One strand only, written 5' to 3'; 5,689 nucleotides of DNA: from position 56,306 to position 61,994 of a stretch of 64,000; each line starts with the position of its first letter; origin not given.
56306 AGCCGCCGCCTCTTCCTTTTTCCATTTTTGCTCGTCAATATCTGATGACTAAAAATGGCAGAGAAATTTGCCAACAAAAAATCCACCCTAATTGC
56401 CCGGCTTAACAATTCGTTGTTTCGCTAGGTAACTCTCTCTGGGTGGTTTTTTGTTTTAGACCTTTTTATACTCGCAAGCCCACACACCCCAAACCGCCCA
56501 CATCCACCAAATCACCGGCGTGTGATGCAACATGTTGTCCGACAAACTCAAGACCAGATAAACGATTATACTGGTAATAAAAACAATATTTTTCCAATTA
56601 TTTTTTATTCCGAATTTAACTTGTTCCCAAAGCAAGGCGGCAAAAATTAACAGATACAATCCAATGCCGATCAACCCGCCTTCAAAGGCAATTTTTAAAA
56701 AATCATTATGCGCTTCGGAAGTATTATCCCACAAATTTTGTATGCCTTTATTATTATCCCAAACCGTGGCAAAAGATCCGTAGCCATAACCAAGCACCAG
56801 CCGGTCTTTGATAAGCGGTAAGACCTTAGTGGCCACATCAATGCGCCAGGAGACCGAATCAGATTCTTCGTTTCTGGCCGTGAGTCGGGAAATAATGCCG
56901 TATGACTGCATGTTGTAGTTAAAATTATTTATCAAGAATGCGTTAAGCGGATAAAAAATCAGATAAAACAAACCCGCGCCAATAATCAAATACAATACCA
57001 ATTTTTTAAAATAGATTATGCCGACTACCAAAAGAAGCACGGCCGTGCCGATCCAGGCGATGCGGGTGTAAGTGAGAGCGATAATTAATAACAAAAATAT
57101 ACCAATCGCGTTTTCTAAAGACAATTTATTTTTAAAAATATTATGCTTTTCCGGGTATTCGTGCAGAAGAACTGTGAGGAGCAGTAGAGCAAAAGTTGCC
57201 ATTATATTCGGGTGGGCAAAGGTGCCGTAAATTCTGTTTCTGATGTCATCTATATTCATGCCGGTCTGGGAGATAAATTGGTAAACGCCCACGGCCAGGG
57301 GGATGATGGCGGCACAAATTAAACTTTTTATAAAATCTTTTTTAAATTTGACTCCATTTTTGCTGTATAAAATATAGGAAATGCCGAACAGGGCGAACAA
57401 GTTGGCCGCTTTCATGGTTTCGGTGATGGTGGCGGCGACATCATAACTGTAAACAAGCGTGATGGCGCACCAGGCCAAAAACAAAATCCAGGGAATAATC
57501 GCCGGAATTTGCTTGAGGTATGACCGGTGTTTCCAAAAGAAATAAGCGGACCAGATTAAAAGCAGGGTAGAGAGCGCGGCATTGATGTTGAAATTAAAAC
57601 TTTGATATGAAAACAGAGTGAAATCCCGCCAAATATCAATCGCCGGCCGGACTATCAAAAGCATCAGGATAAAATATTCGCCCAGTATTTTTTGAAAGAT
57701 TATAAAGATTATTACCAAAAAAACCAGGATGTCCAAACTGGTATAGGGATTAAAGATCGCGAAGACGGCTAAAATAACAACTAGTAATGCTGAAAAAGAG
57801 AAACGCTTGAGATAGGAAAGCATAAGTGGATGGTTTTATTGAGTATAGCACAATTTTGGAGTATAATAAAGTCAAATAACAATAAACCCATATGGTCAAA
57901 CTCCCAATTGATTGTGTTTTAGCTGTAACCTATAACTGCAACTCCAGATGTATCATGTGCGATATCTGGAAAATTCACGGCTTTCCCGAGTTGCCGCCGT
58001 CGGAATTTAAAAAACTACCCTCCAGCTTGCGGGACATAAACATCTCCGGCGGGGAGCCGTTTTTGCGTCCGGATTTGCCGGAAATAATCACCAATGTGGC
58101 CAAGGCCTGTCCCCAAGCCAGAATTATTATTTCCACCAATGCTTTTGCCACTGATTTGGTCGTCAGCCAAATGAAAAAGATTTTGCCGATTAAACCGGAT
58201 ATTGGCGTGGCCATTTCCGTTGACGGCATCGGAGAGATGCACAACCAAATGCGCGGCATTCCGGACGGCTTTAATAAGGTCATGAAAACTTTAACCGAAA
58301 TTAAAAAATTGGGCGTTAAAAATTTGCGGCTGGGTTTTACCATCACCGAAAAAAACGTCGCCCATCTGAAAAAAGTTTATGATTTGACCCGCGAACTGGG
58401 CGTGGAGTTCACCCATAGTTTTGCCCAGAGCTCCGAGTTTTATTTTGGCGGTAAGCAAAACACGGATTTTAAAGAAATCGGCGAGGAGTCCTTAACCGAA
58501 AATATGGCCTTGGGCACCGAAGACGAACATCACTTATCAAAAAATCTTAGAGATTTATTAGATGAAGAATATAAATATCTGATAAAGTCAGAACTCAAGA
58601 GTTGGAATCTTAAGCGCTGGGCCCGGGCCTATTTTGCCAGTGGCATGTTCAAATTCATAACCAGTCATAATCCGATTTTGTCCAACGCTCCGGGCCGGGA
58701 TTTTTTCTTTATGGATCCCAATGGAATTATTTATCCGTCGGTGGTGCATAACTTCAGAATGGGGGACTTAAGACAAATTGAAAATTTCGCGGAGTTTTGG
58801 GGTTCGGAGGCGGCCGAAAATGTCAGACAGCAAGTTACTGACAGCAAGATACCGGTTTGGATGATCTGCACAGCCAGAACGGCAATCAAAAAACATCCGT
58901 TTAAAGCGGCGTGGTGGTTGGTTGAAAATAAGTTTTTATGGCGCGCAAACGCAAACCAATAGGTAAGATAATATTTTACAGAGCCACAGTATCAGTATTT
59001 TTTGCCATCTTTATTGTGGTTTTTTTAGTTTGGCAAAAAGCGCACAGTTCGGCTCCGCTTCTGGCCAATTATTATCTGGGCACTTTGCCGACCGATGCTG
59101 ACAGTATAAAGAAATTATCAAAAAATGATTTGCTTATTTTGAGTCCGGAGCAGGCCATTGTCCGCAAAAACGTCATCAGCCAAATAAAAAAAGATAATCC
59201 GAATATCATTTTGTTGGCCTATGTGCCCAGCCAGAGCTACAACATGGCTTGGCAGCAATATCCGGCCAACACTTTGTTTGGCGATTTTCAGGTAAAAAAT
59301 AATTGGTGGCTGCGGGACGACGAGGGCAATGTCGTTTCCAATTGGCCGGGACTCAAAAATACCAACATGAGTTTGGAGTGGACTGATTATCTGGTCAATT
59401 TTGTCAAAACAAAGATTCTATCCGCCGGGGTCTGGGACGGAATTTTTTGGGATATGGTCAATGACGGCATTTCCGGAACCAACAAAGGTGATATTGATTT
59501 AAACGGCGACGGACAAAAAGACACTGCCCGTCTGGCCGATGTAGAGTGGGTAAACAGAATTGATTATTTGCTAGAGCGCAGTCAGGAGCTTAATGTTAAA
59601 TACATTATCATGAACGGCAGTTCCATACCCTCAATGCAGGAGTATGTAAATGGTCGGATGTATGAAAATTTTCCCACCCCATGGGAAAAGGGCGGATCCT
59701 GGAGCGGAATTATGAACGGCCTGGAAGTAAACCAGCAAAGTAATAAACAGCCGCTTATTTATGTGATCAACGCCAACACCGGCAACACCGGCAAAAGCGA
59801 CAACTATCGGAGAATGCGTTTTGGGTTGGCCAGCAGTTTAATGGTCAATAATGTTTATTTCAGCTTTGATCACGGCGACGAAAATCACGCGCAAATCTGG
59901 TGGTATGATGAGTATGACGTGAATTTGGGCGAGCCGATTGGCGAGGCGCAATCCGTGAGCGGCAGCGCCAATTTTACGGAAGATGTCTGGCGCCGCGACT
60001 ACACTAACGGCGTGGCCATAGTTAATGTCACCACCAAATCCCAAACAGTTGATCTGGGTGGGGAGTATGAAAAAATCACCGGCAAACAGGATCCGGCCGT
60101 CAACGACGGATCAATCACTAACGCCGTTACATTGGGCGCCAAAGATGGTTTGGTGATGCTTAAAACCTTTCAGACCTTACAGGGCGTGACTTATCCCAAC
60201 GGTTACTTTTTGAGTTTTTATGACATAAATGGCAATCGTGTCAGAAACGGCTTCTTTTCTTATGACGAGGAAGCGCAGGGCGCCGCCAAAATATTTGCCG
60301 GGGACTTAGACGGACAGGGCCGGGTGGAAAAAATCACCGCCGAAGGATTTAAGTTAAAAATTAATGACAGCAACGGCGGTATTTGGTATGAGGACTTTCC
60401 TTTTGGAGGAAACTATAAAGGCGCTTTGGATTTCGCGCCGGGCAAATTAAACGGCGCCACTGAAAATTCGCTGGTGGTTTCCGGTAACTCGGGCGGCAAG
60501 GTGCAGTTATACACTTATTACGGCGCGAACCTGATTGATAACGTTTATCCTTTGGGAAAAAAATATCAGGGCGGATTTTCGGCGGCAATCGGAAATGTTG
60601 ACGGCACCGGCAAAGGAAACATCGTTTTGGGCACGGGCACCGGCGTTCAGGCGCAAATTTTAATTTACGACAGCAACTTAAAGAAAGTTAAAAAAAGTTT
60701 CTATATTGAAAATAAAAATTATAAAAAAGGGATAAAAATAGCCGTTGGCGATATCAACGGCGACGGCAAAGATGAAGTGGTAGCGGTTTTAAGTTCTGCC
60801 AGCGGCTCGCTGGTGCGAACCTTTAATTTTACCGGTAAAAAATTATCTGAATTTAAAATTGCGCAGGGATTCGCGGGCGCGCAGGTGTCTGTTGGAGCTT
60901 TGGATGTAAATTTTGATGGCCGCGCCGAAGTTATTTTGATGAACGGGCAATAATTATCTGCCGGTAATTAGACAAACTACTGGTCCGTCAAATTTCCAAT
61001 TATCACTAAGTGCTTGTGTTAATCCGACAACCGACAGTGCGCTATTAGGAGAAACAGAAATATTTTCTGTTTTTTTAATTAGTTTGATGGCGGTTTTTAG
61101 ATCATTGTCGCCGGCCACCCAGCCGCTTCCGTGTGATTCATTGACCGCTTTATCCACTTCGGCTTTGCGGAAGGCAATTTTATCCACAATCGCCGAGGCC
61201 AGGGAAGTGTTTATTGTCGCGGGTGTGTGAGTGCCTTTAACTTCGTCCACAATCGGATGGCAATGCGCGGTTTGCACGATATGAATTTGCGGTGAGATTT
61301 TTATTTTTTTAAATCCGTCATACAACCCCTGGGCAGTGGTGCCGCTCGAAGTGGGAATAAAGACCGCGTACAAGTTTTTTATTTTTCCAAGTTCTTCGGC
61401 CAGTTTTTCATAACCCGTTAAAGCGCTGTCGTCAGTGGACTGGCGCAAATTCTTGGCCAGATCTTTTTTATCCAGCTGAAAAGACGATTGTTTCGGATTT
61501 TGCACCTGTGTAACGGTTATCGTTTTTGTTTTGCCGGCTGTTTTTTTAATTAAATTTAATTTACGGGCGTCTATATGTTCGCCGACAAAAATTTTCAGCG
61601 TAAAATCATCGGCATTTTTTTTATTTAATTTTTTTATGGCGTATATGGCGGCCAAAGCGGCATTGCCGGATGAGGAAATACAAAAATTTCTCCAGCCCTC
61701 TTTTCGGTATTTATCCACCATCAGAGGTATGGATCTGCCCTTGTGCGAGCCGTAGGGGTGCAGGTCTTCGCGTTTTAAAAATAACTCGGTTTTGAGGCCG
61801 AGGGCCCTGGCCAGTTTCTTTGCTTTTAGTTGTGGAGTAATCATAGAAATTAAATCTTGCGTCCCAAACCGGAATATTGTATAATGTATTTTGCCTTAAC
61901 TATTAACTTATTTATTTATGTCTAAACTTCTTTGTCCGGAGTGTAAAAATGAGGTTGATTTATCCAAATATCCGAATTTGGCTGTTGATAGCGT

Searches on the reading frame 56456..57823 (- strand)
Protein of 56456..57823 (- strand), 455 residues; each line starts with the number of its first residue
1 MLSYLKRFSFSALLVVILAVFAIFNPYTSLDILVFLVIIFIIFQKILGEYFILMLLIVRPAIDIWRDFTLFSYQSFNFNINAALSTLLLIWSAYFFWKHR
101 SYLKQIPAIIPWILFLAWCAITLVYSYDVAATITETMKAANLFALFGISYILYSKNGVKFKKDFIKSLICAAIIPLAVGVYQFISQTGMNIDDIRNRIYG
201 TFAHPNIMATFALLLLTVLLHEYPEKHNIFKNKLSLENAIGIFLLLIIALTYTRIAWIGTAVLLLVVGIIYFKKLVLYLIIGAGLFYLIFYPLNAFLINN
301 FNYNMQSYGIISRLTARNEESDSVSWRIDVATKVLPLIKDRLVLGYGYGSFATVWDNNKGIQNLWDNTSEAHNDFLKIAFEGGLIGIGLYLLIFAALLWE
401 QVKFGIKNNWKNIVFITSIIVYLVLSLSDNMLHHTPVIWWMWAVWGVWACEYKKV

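Call 31: search_protein_families(library=pfam, proteins=[window:56456-57823:-], max_evalue=0.001)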
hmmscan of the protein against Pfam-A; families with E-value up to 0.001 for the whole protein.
window:56456-57823:- (455 aa): 1 family
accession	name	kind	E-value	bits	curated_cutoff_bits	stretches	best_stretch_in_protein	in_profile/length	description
PF04932.20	Wzy_C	-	2.1e-19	70.2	31.7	1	242-391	4-149/149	O-Antigen ligase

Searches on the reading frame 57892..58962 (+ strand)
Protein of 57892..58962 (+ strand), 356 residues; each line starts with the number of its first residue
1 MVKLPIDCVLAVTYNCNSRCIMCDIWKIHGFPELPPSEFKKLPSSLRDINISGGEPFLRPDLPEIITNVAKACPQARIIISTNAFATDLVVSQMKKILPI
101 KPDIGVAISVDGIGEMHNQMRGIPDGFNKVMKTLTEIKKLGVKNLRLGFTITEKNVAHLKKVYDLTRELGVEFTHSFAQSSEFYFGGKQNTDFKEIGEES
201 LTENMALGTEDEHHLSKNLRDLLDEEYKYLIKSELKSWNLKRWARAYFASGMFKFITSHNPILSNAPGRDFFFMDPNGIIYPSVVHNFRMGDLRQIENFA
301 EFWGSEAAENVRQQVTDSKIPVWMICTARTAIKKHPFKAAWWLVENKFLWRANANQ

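Call 45: search_protein_families(library=pfam, proteins=[window:57892-58962:+], max_evalue=0.001)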
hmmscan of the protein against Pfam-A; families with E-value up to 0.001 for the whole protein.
window:57892-58962:+ (356 aa): 1 family
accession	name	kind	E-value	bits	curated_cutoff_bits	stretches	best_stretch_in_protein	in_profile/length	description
PF04055.27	Radical_SAM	-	9.5e-15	55.6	29.5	1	12-162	3-162/166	Radical SAM superfamily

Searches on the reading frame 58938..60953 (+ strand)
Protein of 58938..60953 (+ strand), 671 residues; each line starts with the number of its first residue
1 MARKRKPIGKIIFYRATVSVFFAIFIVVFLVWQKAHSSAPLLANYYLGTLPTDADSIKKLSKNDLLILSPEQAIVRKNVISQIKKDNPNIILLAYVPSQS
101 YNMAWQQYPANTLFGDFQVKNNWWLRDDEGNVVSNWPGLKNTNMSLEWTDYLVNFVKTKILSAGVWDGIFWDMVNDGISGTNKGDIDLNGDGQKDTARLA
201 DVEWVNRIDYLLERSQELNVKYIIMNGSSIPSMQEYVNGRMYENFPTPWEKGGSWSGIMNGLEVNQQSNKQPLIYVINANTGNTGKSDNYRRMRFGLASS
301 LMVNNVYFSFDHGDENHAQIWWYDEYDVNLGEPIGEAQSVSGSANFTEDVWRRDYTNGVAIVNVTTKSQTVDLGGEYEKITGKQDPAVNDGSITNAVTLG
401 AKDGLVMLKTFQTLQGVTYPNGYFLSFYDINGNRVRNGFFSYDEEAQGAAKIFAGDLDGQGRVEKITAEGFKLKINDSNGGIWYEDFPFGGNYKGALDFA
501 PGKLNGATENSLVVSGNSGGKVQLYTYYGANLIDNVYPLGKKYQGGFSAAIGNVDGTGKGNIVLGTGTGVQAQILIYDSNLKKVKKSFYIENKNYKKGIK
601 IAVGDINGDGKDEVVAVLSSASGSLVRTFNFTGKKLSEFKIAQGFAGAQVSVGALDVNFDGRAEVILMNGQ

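Call 45: search_protein_families(library=pfam, proteins=[window:58938-60953:+], max_evalue=0.001)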
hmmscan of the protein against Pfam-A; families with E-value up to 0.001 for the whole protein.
window:58938-60953:+ (671 aa): 2 families
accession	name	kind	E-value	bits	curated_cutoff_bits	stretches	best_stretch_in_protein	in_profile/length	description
PF14885.12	GHL15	-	4e-29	102.8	27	1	84-359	1-271/271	Hypothetical glycosyl hydrolase family 15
PF13517.12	FG-GAP_3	-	6.4e-06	27.1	26.9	1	605-666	1-60/61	FG-GAP-like repeat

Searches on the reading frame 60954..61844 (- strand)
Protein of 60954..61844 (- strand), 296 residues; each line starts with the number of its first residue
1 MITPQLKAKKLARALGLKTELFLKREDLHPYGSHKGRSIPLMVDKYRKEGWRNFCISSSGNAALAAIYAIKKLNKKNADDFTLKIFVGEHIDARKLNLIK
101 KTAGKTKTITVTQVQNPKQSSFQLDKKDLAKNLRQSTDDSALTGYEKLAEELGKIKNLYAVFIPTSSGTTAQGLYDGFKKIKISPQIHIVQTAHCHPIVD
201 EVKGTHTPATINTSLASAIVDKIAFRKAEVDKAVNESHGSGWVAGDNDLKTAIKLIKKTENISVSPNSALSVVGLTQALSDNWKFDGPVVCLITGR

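Call 45: search_protein_families(library=pfam, proteins=[window:60954-61844:-], max_evalue=0.001)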
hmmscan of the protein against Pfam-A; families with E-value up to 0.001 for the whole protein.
window:60954-61844:- (296 aa): 1 family
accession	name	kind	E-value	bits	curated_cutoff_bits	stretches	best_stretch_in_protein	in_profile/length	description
PF00291.31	PALP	-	2.9e-33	115.9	35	1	3-295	8-295/295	Pyridoxal-phosphate dependent enzyme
